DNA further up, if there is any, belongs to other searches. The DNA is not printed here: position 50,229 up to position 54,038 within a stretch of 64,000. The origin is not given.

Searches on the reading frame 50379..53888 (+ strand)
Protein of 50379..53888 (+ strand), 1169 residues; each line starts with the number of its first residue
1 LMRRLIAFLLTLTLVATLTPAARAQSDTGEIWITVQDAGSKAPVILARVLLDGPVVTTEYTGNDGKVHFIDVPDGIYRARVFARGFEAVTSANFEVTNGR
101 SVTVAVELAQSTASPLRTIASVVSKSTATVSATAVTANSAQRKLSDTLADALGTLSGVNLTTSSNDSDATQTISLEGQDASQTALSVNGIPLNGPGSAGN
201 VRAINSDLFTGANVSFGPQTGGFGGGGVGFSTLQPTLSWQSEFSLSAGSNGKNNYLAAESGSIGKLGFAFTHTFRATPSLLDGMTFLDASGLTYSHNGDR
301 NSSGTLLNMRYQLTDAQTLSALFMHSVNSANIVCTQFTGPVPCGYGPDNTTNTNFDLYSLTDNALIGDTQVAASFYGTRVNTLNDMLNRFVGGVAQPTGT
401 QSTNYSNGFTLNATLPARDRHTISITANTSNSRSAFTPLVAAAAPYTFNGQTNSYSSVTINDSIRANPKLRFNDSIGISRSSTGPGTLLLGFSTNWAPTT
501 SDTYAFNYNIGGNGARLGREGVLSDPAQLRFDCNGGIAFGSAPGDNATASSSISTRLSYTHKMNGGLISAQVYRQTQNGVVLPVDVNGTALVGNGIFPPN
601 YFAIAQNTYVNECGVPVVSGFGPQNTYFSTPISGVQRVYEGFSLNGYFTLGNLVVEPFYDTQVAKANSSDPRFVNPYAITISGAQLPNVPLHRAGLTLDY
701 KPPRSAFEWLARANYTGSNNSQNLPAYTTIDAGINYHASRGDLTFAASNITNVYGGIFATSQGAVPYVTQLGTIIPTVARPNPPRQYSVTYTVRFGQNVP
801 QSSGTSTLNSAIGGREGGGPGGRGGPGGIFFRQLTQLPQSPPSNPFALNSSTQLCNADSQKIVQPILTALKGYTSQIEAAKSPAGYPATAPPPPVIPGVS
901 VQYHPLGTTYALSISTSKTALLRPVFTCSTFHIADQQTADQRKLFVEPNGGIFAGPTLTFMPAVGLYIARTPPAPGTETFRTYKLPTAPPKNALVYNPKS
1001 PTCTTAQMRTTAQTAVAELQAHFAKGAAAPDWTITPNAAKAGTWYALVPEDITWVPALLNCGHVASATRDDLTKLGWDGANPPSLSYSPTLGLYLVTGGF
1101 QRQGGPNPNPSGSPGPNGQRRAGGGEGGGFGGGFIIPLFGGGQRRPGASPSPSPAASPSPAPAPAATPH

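Call 87: search_protein_families(library=pfam, proteins=[window:50379-53888:+], max_evalue=0.00001)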
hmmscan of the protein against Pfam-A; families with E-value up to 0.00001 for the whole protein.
window:50379-53888:+ (1169 aa): 2 families
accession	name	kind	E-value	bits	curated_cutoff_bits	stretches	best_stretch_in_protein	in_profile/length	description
PF07715.20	Plug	-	2e-08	35.1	23.9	1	125-229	2-105/107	TonB-dependent Receptor Plug Domain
PF13620.12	CarboxypepD_reg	-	6.5e-08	33.2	32.3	1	31-108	2-81/82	Carboxypeptidase regulatory-like domain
